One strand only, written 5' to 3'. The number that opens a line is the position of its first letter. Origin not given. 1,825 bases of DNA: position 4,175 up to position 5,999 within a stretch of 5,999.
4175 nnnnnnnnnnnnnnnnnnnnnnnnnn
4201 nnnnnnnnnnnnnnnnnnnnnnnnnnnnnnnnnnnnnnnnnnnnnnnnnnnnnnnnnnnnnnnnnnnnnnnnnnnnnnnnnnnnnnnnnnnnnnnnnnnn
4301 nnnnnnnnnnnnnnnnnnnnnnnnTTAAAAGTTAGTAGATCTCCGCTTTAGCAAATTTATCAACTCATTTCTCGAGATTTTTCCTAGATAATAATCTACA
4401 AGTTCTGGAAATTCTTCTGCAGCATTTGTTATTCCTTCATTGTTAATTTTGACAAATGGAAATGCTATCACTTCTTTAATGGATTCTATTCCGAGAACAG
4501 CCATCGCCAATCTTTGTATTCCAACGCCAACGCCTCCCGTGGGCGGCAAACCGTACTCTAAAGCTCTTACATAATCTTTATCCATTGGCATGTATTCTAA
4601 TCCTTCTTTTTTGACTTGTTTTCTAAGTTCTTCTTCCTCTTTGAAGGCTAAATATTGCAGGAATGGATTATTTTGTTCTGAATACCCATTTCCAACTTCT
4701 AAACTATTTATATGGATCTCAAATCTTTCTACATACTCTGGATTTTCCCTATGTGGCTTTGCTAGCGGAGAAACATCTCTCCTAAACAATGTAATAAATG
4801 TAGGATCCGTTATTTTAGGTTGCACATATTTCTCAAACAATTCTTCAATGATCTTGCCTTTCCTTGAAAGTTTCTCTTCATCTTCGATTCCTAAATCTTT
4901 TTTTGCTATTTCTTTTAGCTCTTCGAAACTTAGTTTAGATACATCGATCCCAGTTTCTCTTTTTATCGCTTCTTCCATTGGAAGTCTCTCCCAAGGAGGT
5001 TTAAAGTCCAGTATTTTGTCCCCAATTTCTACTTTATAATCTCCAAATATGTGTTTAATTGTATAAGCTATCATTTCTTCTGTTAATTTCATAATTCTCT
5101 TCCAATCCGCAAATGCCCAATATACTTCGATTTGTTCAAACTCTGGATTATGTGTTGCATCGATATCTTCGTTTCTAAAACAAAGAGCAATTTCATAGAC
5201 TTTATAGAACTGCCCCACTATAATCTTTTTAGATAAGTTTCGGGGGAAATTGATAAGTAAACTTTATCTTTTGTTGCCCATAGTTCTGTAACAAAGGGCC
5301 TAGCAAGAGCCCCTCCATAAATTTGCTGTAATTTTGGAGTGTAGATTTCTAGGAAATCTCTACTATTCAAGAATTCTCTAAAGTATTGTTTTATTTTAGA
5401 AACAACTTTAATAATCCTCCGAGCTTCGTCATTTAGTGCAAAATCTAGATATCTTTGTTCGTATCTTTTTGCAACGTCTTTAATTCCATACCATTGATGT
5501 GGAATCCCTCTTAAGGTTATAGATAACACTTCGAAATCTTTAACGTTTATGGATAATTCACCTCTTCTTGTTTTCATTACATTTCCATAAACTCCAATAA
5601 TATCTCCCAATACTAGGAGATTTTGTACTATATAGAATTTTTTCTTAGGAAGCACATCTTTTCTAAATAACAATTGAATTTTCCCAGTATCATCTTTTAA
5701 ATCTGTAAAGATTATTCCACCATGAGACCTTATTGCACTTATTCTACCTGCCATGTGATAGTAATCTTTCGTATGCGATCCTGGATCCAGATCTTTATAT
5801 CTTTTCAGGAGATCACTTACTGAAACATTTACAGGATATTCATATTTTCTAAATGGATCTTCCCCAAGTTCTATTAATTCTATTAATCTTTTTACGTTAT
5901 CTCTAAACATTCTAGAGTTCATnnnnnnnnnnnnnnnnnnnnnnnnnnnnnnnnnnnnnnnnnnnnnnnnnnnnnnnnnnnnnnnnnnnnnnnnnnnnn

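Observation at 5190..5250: Essential class II LysRS interrupted between motif 1 and motif 2 at a TA-G-TG stop/start overlap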

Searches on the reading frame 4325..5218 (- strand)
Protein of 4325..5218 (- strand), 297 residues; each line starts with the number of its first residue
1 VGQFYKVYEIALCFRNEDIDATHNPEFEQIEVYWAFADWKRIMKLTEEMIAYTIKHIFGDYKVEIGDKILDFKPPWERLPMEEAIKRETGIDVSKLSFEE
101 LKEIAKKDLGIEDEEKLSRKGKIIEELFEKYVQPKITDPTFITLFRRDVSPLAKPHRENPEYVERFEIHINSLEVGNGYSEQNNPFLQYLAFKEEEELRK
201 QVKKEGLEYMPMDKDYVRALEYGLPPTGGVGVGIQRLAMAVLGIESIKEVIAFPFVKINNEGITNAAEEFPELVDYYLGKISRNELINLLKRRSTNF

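Call 3: search_protein_families(library=pfam, proteins=[window:4325-5218:-])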
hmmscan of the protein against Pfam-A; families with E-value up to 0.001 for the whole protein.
window:4325-5218:- (297 aa): 2 families
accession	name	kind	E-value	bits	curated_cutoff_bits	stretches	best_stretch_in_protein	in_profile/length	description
PF00152.25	tRNA-synt_2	-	5.3e-56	190.4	25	1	2-255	89-306/308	tRNA synthetases class II (D, K and N)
PF01409.25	tRNA-synt_2d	-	2e-08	34.4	19.8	1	7-65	105-162/246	tRNA synthetases class II core domain (F)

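Call 4: search_protein_families(library=ncbifam, proteins=[window:4325-5218:-])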
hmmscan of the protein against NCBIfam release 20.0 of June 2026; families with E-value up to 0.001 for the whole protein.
window:4325-5218:- (297 aa): 17 families
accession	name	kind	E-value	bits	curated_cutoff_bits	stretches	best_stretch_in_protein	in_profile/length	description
NF001756.1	PRK00484.1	subfamily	1.1e-84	284.9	468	1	2-257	235-486/488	lysine--tRNA ligase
TIGR00499.1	lysS_bact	equivalog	7e-78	262.4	427.6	1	2-257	238-493/496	lysine--tRNA ligase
NF002821.0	PRK02983.1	equivalog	1.2e-58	199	742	1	4-258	846-1100/1102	bifunctional lysylphosphatidylglycerol synthetase/lysine--tRNA ligase LysX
NF009101.0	PRK12445.1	subfamily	1.1e-54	185.9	1026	1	2-257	250-502/505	lysine--tRNA ligase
TIGR00462.1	genX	equivalog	1.3e-47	162.7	286.9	1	6-253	75-304/304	EF-P lysine aminoacylase EpmA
NF006828.0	PRK09350.1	equivalog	5.5e-42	144.2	264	1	6-255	91-322/325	elongation factor P--(R)-beta-lysine ligase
NF003483.0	PRK05159.1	equivalog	1.2e-25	90.3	353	1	4-254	203-430/438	aspartate--tRNA(Asn) ligase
NF001750.0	PRK00476.1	equivalog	2.3e-24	85.6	443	2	164-268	475-572/590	aspartate--tRNA ligase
TIGR00459.1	aspS_bact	equivalog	2.2e-23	82.5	373.85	2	163-270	471-571/586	aspartate--tRNA ligase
TIGR00458.1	aspS_nondisc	equivalog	7.1e-22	78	368.4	1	3-254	198-420/428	aspartate--tRNA(Asn) ligase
NF009460.0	PRK12820.1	equivalog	1.7e-15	56.2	1379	2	216-269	551-604/723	bifunctional aspartyl-tRNA synthetase/aspartyl/glutamyl-tRNA amidotransferase subunit C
TIGR00457.1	asnS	equivalog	1.1e-14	54.1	342.6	1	4-257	210-450/455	asparagine--tRNA ligase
NF003037.0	PRK03932.1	equivalog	6.8e-14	51.7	414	1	4-256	208-445/451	asparagine--tRNA ligase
NF005054.0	PRK06462.1-4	equivalog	1.9e-11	43.6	309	1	15-96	113-196/318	asparagine synthetase A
NF005052.0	PRK06462.1-1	equivalog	1.9e-10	40.3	368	1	4-256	116-346/353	asparagine synthetase A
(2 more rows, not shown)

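Call 6: find_encoding_contigs(protein=window:4325-5218:-, flank=6000, max_places=10)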
Protein window:4325-5218:- (297 aa): no gene with exactly this product is on record in the collection.

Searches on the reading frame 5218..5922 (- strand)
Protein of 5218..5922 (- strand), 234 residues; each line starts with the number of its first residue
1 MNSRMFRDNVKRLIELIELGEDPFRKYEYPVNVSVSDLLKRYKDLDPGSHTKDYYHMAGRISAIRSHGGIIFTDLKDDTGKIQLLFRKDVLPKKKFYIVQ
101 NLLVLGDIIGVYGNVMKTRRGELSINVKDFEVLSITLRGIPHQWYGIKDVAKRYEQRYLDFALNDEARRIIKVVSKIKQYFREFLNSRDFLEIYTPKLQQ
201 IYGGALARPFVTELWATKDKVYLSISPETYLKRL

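Call 3: search_protein_families(library=pfam, proteins=[window:5218-5922:-])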
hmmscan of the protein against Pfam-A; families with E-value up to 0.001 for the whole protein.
window:5218-5922:- (234 aa): 2 families
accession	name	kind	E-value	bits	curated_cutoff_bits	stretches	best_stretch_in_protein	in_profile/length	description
PF00152.25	tRNA-synt_2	-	3.1e-19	69.6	25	1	151-234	3-86/308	tRNA synthetases class II (D, K and N)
PF01336.31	tRNA_anti-codon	-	1.4e-18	67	27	1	57-133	3-75/75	OB-fold nucleic acid binding domain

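Call 4: search_protein_families(library=ncbifam, proteins=[window:5218-5922:-])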
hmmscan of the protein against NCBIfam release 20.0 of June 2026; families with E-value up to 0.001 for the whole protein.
window:5218-5922:- (234 aa): 14 families
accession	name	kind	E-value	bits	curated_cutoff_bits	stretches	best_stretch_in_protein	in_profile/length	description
NF001756.1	PRK00484.1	subfamily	4e-60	203.9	468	1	9-234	7-232/488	lysine--tRNA ligase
TIGR00499.1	lysS_bact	equivalog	9.5e-57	192.7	427.6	1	5-234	5-235/496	lysine--tRNA ligase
NF002821.0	PRK02983.1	equivalog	6.7e-53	180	742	1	12-234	628-841/1102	bifunctional lysylphosphatidylglycerol synthetase/lysine--tRNA ligase LysX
NF009101.0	PRK12445.1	subfamily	3.4e-40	138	1026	1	57-234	70-247/505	lysine--tRNA ligase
TIGR00458.1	aspS_nondisc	equivalog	3e-17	62.7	368.4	1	42-230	3-190/428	aspartate--tRNA(Asn) ligase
NF003483.0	PRK05159.1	equivalog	1.3e-15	57.2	353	1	52-201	17-167/438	aspartate--tRNA(Asn) ligase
NF001750.0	PRK00476.1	equivalog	9e-15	54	443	1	52-201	18-174/590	aspartate--tRNA ligase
TIGR00459.1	aspS_bact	equivalog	1.4e-14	53.3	373.85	1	55-201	19-169/586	aspartate--tRNA ligase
NF009460.0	PRK12820.1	equivalog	1.3e-09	36.7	1379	1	50-119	33-101/723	bifunctional aspartyl-tRNA synthetase/aspartyl/glutamyl-tRNA amidotransferase subunit C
TIGR00457.1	asnS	equivalog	3.4e-07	29.5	342.6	1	49-200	13-165/455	asparagine--tRNA ligase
NF003037.0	PRK03932.1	equivalog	7.4e-07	28.5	414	1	49-200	13-162/451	asparagine--tRNA ligase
TIGR00462.1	genX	equivalog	1.5e-05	24.6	286.9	1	175-234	5-68/304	EF-P lysine aminoacylase EpmA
NF040849.1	tRNAmod_TiaS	equivalog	2.2e-05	23.2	600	1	55-135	268-345/422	tRNA(Ile2) 2-agmatinylcytidine synthetase TiaS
NF003118.0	PRK04036.1-3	equivalog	0.00056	19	445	1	51-119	135-200/481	DNA-directed DNA polymerase II small subunit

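Call 7: find_encoding_contigs(protein=window:5218-5922:-, flank=6000, max_places=10)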
Protein window:5218-5922:- (234 aa): no gene with exactly this product is on record in the collection.

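Call 12: list_cluster_members(proteins=[P0001, P0026, window:5218-5922:-])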
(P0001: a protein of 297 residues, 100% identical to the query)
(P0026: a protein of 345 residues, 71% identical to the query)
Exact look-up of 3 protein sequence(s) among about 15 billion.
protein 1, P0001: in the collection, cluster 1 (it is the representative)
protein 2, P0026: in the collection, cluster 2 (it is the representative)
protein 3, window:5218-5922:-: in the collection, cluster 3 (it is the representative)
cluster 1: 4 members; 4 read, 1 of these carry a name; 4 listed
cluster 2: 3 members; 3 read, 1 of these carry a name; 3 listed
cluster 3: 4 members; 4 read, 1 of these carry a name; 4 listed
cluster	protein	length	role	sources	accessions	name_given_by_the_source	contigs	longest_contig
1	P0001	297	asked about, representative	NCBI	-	-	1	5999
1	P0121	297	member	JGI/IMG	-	lysyl-tRNA synthetase class 2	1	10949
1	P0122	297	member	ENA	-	-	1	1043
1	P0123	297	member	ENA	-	-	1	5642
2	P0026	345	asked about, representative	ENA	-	-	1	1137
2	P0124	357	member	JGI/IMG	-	lysyl-tRNA synthetase class 2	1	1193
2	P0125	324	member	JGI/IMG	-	-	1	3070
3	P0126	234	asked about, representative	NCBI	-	-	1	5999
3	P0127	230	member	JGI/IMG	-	lysyl-tRNA synthetase class 2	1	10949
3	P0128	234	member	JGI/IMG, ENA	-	-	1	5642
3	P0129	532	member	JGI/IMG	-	-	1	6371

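Call 15: find_encoding_contigs(protein=P0129, flank=6000, max_places=10)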
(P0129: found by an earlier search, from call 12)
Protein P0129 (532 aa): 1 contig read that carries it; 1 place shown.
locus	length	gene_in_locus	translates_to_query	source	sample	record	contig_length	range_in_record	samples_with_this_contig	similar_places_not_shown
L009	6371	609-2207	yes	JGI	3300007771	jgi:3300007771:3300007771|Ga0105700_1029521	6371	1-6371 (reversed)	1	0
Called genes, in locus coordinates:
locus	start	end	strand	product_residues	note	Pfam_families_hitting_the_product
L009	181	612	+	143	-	-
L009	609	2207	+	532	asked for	PF01336:tRNA_anti-codon, PF00152:tRNA-synt_2, PF01409:tRNA-synt_2d (faint)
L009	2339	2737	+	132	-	PF16906:Ribosomal_L26, PF00467:KOW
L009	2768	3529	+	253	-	PF08071:RS4NT, PF01479:S4 (weak), PF00900:Ribosomal_S4e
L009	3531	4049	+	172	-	PF00281:Ribosomal_L5, PF00673:Ribosomal_L5_C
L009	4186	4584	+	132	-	PF05219:DREV, PF08241:Methyltransf_11, PF08242:Methyltransf_12, PF13489:Methyltransf_23, PF13649:Methyltransf_25, PF13847:Methyltransf_31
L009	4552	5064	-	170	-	-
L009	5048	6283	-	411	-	PF01702:TGT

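Call 16: find_encoding_contigs(protein=P0121, flank=10000, max_places=10)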
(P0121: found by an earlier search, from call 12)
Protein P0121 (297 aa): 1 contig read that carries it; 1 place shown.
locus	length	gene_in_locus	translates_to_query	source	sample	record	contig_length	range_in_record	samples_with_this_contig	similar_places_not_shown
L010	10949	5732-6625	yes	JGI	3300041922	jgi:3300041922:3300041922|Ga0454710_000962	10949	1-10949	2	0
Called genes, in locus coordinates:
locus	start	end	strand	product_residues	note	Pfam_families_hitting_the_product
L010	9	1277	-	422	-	PF18144:SMODS (weak), PF01909:NTP_transf_2 (weak), PF09249:tRNA_NucTransf2, PF21133:CAA_C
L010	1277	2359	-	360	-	PF03463:eRF1_1, PF18854:baeRF_family10 (weak), PF03464:eRF1_2, PF18859:acVLRF1, PF03465:eRF1_3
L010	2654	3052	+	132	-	PF02308:MgtC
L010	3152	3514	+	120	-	PF00366:Ribosomal_S17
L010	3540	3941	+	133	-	PF00238:Ribosomal_L14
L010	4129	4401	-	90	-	PF04010:DUF357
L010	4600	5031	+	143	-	-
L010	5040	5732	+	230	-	PF01336:tRNA_anti-codon, PF00152:tRNA-synt_2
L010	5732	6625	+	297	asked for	PF00152:tRNA-synt_2, PF01409:tRNA-synt_2d (faint)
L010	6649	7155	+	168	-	PF16906:Ribosomal_L26, PF00467:KOW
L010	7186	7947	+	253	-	PF08071:RS4NT, PF01479:S4 (weak), PF00900:Ribosomal_S4e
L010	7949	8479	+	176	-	PF00281:Ribosomal_L5, PF00673:Ribosomal_L5_C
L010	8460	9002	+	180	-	PF01209:Ubie_methyltran (weak), PF05219:DREV, PF13489:Methyltransf_23, PF08241:Methyltransf_11, PF08242:Methyltransf_12, PF13649:Methyltransf_25, PF13847:Methyltransf_31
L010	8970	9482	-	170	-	-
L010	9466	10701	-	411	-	PF01702:TGT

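Call 17: find_encoding_contigs(protein=P0123, flank=6000, max_places=10)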
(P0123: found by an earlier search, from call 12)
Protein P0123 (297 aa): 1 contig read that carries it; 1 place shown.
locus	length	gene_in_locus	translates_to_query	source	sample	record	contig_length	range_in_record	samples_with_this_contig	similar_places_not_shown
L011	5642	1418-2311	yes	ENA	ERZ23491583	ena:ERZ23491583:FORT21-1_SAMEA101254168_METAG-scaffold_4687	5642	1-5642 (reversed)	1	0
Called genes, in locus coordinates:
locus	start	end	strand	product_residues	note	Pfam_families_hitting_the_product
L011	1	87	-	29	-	?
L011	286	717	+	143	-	-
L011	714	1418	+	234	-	PF01336:tRNA_anti-codon, PF00152:tRNA-synt_2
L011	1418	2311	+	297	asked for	PF00152:tRNA-synt_2, PF01409:tRNA-synt_2d (faint)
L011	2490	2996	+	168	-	PF16906:Ribosomal_L26, PF00467:KOW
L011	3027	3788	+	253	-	PF08071:RS4NT, PF01479:S4 (weak), PF00900:Ribosomal_S4e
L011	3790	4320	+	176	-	PF00281:Ribosomal_L5, PF00673:Ribosomal_L5_C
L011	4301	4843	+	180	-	PF01209:Ubie_methyltran (weak), PF05219:DREV, PF13489:Methyltransf_23, PF08241:Methyltransf_11, PF08242:Methyltransf_12, PF13649:Methyltransf_25, PF13847:Methyltransf_31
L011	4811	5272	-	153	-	-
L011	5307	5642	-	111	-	?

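Call 18: find_encoding_contigs(protein=P0122, flank=6000, max_places=10)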
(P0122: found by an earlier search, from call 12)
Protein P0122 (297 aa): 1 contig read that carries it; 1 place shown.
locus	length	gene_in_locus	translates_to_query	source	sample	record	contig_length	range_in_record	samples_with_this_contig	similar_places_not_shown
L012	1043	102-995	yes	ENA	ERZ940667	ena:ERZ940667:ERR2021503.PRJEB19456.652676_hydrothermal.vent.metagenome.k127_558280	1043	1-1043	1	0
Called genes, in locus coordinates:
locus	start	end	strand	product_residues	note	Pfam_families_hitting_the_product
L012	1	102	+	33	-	?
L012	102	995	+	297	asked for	PF00152:tRNA-synt_2, PF01409:tRNA-synt_2d (faint)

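Call 25: find_related_loci(query=P0129, collection=metagenome_contigs, flank=10000)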
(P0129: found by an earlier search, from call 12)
Query P0129 (532 aa) in metagenome_contigs; peptide patterns used: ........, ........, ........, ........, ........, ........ (x = any residue, [..] = any of these).
29 stretches matched a pattern; 9 encode a relative of the query (tblastn E <= 1e-3); 9 distinct loci.
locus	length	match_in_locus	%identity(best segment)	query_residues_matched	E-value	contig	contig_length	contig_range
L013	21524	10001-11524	51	12-517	6e-167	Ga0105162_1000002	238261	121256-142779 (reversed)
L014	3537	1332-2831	49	5-510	5e-152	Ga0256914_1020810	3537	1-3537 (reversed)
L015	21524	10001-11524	51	12-517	6e-167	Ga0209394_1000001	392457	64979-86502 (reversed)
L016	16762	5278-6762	47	8-512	1e-141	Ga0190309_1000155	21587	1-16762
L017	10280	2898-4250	37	10-466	1e-85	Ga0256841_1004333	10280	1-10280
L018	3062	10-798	52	241-512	7e-81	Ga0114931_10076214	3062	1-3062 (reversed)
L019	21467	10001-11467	35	10-508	2e-79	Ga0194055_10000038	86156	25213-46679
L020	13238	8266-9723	34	8-501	5e-75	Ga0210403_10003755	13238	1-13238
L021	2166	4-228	51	433-508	6e-14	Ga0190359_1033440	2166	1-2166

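Call 38: find_encoding_contigs(protein=P0124, flank=6000, max_places=6)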
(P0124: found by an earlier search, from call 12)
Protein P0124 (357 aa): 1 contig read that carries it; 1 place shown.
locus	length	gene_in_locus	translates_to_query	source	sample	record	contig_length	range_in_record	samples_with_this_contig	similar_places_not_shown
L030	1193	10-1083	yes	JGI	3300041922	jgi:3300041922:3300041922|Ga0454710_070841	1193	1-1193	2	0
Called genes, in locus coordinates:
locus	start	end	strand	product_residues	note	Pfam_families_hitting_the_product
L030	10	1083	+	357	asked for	PF00152:tRNA-synt_2, PF01409:tRNA-synt_2d (faint)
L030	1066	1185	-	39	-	-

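Call 39: find_encoding_contigs(protein=P0125, flank=6000, max_places=6)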
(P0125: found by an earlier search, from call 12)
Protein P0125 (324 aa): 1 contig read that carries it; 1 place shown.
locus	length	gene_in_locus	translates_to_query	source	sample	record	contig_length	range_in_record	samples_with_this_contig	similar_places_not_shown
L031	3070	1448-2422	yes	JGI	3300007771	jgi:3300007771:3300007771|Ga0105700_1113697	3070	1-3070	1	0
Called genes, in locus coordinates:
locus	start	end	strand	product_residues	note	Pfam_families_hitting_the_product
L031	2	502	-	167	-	?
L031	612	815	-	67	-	-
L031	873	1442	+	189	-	PF01336:tRNA_anti-codon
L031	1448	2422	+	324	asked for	PF00152:tRNA-synt_2, PF01409:tRNA-synt_2d (faint)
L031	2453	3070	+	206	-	?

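Call 51: predict_structure(alignment_id=A1)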
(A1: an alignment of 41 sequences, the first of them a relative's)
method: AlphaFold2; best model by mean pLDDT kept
length: 532 residues; sequences in the alignment: 41
mean_pLDDT: 88.6   pTM: 0.89
mean pLDDT of the five models: 88.6, 88.5, 85.8, 85.4, 85.0
residues with pLDDT >= 90: 337; 70-90: 144; 50-70: 43; < 50: 8
segments of 3 or more residues with pLDDT < 50: 530-532
pLDDT, mean of each block of 10 residues (from residue 1): 80 93 90 97 96 97 94 95 98 97 95 97 97 90 60 84 89 97 99 90 59 85 84 95 90 57 93 98 99 97 96 98 95 93 83 90 95 97 90 96 97 95 88 71 65 91 96 95 86 66 86 79 68 38
secondary structure, 60 per line:
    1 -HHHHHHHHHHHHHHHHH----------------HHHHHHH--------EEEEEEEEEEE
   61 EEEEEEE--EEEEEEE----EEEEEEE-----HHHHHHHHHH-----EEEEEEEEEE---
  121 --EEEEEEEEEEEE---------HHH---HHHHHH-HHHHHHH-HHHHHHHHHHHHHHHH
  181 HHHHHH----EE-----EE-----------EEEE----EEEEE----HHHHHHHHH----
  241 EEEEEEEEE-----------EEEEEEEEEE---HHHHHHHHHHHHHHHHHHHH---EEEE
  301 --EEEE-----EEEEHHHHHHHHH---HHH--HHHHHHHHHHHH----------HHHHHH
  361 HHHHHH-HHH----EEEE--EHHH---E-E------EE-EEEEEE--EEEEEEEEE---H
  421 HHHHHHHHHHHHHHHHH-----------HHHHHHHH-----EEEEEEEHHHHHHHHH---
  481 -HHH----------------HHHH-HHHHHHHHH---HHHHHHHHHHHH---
elements in order: H2-18 H35-41 E50-67 E70-76 E81-87 H93-102 E108-117 E123-134 H150-155 H157-163 H165-186 E211-214 E219-223 H228-236 E241-249 E261-270 H274-293 E297-300 E303-306 E312-315 H316-324 H333-344 H355-366 E375-378 E400-405 E408-416 H420-437 H449-456 E462-468 H469-477 H501-504 H506-514 H518-529

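Call 56: list_cluster_members(proteins=[L031:873-1442:+, L031:1448-2422:+, L029:100-1137:+])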
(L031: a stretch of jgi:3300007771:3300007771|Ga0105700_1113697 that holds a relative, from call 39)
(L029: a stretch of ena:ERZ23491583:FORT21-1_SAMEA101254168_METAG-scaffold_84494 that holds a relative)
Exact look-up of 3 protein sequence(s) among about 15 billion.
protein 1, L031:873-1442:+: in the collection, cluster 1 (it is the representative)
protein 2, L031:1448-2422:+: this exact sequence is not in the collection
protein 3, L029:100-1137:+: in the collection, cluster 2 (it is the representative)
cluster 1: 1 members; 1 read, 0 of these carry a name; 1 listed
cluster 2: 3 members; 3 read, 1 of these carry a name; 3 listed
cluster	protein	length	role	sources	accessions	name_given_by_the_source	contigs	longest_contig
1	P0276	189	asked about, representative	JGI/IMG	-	-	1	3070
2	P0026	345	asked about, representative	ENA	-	-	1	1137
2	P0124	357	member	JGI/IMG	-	lysyl-tRNA synthetase class 2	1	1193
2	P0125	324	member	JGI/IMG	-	-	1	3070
